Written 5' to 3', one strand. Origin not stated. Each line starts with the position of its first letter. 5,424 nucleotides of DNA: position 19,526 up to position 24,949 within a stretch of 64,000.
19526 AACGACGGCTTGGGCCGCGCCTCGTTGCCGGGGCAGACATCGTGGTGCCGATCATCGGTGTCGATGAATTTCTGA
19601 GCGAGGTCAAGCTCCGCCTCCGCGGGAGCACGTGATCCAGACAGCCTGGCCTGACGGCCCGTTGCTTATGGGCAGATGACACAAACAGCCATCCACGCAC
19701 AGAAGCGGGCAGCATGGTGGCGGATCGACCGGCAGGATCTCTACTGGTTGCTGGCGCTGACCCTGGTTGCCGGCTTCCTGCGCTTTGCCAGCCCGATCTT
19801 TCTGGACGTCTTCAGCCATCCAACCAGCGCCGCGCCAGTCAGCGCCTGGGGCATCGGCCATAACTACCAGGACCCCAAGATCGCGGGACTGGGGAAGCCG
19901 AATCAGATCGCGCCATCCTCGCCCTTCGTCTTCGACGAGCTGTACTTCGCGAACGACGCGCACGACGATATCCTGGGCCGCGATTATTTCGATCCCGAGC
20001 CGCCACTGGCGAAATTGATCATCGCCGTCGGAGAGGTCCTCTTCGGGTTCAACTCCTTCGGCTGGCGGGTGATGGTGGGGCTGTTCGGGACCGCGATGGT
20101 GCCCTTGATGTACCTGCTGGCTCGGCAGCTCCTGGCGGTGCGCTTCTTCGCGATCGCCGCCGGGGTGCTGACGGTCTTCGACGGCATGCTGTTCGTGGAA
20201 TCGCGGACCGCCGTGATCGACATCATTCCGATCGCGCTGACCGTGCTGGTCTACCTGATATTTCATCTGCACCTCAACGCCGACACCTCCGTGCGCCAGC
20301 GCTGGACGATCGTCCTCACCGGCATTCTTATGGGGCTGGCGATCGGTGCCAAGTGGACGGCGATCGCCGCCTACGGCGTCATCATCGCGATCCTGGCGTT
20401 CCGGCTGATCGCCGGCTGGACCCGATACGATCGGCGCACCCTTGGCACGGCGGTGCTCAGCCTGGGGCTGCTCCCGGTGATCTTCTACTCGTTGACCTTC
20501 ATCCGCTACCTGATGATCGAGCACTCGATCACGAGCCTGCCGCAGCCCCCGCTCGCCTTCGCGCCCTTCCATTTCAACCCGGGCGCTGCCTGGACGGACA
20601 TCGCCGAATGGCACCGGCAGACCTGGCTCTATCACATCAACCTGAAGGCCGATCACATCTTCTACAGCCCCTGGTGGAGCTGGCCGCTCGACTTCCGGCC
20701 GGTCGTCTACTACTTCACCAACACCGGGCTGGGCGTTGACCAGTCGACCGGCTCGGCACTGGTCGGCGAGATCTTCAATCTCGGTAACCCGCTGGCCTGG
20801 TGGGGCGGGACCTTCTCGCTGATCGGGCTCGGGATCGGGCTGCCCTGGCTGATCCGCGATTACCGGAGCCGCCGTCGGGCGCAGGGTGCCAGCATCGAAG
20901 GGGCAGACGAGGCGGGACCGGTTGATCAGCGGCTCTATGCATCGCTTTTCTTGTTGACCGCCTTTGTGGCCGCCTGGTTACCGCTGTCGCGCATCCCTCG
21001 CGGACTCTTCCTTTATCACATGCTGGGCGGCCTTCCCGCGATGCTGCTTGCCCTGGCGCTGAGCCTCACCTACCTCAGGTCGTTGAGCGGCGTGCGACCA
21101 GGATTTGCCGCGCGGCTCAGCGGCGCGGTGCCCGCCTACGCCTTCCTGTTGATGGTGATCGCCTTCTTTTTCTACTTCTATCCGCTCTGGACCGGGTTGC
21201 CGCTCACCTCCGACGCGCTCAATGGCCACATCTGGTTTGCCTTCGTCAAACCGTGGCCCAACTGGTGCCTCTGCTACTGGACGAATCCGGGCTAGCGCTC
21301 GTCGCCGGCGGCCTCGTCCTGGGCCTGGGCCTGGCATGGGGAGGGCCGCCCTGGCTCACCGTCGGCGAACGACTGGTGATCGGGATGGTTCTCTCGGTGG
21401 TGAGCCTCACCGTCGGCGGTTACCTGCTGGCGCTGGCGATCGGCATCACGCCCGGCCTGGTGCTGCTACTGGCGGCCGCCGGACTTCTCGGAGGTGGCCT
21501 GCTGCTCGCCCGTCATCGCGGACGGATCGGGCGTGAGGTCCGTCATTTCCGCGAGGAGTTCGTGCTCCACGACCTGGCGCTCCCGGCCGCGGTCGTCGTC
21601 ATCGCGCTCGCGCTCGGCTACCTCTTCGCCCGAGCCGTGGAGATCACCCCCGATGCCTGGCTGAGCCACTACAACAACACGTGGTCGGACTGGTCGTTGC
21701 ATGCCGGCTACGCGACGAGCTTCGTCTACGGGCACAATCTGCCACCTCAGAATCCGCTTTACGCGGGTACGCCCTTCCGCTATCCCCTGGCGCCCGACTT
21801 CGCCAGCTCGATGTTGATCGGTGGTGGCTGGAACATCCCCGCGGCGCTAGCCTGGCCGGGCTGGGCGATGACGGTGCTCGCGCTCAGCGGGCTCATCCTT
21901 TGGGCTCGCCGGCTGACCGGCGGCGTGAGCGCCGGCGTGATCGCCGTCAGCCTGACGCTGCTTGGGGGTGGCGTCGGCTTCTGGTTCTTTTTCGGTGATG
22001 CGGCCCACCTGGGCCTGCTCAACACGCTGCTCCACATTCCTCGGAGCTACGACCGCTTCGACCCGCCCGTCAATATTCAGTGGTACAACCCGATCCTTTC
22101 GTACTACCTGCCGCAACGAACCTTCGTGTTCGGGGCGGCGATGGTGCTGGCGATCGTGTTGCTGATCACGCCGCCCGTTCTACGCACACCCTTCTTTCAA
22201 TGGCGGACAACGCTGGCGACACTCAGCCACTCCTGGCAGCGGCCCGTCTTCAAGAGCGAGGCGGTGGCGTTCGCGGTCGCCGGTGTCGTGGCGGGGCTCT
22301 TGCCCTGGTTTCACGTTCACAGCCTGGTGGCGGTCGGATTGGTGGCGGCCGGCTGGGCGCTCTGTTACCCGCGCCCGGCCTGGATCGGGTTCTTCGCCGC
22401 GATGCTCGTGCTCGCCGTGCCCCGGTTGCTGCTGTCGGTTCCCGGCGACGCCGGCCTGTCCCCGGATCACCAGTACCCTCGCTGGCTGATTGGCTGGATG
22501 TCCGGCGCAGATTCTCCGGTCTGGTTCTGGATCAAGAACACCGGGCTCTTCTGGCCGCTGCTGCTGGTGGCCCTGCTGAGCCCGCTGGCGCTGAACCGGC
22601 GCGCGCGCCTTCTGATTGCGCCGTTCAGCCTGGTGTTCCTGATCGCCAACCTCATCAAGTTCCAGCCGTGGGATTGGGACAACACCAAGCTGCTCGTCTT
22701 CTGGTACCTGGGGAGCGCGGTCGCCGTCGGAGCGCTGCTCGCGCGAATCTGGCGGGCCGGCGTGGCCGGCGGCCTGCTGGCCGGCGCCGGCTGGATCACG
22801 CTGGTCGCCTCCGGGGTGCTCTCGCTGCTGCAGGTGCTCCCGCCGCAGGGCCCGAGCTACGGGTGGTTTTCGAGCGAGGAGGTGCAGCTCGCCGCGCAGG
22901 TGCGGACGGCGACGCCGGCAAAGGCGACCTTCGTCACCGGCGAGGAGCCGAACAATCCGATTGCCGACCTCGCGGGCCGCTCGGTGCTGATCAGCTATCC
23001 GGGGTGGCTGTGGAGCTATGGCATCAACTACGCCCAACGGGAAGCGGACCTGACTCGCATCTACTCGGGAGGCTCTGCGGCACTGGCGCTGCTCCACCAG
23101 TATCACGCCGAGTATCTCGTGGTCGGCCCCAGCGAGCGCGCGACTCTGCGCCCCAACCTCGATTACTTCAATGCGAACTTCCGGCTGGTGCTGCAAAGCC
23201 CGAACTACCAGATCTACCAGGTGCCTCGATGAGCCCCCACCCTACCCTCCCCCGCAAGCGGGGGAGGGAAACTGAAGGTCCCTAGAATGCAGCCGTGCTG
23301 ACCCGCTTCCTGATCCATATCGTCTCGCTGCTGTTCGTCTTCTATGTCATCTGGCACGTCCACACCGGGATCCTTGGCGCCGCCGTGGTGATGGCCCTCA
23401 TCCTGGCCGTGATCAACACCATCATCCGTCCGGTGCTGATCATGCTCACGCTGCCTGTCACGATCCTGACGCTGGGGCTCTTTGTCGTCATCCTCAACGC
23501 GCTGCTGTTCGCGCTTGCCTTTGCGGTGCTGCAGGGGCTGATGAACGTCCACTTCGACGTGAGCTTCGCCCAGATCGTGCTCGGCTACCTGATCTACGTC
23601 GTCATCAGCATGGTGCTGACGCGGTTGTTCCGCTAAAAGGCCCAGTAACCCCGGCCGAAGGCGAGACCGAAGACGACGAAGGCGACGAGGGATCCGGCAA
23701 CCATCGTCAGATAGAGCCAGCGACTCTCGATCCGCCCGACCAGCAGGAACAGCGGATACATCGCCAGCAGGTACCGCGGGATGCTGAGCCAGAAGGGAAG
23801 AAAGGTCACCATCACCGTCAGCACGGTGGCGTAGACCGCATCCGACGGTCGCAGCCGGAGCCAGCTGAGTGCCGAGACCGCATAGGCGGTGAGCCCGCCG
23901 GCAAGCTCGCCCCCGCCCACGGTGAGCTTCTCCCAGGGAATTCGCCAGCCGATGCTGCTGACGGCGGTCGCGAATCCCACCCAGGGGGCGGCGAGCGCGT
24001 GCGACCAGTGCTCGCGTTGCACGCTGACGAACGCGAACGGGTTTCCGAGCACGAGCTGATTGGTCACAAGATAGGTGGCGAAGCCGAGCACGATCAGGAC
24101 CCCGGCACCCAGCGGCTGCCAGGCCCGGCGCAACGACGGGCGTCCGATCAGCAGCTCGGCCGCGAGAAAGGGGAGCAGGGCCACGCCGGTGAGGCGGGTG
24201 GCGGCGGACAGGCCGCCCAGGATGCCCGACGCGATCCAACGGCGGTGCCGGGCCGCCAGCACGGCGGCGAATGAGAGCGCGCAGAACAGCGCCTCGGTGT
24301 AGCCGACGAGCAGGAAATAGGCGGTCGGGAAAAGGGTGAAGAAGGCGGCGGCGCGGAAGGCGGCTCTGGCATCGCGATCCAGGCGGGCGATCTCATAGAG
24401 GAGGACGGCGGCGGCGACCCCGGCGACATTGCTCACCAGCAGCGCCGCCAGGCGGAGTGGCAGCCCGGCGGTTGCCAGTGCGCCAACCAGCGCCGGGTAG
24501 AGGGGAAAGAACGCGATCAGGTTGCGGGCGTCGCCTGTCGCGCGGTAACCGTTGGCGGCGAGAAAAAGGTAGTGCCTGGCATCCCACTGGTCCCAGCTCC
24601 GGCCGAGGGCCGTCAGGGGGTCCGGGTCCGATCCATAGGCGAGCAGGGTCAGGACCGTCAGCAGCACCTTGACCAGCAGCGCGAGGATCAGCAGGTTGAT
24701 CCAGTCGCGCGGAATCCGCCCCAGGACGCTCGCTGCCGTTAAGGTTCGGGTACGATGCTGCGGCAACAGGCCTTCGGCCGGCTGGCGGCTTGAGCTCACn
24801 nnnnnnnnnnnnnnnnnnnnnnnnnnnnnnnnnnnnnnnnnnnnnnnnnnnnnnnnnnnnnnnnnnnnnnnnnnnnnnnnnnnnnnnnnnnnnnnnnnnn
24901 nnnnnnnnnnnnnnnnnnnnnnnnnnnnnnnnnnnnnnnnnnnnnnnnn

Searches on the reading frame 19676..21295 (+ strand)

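Call 69: search_protein_families(library=pfam, proteins=[window:19676-21295:+], max_evalue=0.001)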
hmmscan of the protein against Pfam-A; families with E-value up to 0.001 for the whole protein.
window:19676-21295:+ (539 aa): 3 families
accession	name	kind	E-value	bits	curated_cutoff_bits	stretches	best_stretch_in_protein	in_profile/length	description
PF16192.10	PMT_4TMC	-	4.2e-23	82.3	32.4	1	306-521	2-199/202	C-terminal four TMM region of protein-O-mannosyltransferase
PF02366.24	PMT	-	8.8e-16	58.6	22.7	1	85-273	22-235/245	Dolichyl-phosphate-mannose-protein mannosyltransferase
PF13231.12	PMT_2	-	5.3e-07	30.4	26.1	1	108-264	2-150/160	Dolichyl-phosphate-mannose-protein mannosyltransferase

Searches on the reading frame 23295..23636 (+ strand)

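Call 95: search_protein_families(library=pfam, proteins=[window:23295-23636:+], max_evalue=0.001)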
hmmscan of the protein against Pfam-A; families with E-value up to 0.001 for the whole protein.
window:23295-23636:+ (113 aa): 1 family
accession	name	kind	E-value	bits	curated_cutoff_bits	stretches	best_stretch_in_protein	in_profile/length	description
PF04020.18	Phage_holin_4_2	-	3.2e-16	60.3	28.8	1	2-107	4-105/105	Mycobacterial 4 TMS phage holin, superfamily IV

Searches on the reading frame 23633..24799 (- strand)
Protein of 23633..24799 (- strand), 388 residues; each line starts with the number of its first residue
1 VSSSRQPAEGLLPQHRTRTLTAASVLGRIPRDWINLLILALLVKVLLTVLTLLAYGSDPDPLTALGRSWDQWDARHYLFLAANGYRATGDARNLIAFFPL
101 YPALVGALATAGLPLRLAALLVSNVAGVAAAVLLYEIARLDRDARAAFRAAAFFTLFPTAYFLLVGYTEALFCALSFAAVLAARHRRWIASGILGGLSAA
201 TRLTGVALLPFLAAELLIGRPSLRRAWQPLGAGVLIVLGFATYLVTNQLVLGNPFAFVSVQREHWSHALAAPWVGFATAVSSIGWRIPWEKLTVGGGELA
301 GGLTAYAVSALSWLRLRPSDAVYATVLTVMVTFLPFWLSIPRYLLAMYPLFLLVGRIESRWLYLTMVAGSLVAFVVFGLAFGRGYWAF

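Call 3: search_protein_families(library=pfam, proteins=[window:23633-24799:-], max_evalue=0.01)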
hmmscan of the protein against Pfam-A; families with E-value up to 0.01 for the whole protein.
window:23633-24799:- (388 aa): 2 families
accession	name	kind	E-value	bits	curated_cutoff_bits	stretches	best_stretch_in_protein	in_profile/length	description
PF04188.19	Mannosyl_trans2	-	2.4e-10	40.8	22.4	1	71-215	60-212/443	Mannosyltransferase (PIG-V)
PF13231.12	PMT_2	-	2.2e-06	28.4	26.1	1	116-244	21-158/160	Dolichyl-phosphate-mannose-protein mannosyltransferase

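Call 4: search_protein_families(library=ncbifam, proteins=[window:23633-24799:-], max_evalue=0.01)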
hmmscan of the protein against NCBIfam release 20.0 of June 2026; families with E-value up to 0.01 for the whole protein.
window:23633-24799:- (388 aa): 0 families
